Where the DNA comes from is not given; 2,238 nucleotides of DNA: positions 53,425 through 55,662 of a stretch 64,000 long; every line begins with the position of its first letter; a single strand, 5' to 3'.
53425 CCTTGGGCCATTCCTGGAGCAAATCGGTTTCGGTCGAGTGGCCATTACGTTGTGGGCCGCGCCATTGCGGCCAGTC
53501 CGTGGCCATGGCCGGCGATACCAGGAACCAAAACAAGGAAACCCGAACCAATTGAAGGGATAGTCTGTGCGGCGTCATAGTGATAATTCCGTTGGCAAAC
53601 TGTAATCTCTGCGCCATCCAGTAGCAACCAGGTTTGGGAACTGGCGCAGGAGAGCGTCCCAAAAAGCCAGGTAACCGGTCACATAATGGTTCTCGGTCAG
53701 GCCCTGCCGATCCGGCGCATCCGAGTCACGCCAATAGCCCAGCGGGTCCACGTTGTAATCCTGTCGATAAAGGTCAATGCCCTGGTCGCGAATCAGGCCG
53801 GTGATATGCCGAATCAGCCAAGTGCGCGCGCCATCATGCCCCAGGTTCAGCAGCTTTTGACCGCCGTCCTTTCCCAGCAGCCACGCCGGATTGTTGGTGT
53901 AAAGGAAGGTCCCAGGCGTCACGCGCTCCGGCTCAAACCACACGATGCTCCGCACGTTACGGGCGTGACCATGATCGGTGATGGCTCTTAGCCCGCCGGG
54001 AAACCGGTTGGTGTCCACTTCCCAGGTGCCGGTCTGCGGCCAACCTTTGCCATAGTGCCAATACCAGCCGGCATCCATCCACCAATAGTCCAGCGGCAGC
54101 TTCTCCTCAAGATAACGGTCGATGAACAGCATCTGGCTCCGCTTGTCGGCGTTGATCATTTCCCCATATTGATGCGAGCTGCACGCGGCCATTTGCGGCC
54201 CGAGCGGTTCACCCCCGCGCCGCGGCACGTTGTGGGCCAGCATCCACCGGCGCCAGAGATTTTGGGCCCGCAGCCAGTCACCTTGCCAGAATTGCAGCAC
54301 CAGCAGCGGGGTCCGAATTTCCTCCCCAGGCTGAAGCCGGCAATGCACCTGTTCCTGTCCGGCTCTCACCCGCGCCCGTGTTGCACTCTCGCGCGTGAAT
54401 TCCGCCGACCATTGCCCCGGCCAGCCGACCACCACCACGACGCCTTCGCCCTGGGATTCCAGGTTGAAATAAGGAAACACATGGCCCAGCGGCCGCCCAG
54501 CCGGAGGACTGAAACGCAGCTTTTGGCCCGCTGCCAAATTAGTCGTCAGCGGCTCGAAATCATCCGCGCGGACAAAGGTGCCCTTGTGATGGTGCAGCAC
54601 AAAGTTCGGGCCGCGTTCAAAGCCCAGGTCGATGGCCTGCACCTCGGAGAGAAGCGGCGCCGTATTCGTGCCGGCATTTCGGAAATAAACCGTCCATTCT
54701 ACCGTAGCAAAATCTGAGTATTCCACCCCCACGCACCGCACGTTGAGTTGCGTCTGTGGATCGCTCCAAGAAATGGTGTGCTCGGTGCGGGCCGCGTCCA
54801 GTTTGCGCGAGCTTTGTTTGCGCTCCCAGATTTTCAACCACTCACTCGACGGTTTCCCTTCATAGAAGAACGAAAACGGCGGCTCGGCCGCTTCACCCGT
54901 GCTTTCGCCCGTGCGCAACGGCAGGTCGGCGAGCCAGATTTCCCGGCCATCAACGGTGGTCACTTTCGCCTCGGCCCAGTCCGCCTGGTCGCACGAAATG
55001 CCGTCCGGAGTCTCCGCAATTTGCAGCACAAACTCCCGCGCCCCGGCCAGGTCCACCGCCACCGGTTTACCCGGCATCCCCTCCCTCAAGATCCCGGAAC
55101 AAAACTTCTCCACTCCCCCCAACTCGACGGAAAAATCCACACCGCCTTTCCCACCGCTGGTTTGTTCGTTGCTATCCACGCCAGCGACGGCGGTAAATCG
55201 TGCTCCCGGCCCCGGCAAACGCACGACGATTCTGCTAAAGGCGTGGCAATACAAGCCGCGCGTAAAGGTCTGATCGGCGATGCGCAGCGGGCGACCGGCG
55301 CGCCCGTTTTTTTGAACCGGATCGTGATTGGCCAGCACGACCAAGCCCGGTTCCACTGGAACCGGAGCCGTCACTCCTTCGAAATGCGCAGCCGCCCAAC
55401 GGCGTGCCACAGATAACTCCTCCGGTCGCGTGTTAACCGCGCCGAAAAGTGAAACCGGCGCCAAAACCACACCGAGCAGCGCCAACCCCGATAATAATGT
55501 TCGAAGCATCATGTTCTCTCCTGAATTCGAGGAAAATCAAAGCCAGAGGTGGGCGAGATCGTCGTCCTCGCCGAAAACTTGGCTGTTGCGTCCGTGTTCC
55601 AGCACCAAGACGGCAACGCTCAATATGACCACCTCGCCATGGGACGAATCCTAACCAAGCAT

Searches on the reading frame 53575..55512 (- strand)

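Call 19: search_protein_families(library=pfam, proteins=[window:53575-55512:-], max_evalue=0.001)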
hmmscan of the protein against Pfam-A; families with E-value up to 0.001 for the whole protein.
window:53575-55512:- (645 aa): 3 families
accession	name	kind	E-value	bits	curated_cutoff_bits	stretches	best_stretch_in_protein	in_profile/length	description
PF08305.17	NPCBM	-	2.4e-26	92.8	23.9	1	72-185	27-137/137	NPCBM/NEW2 domain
PF02065.24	Melibiase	-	2.4e-14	53.5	27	1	470-629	68-234/347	Melibiase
PF01055.32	Glyco_hydro_31_2nd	-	1.5e-07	31.6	23.5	1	456-587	20-157/328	Glycosyl hydrolases family 31 TIM-barrel domain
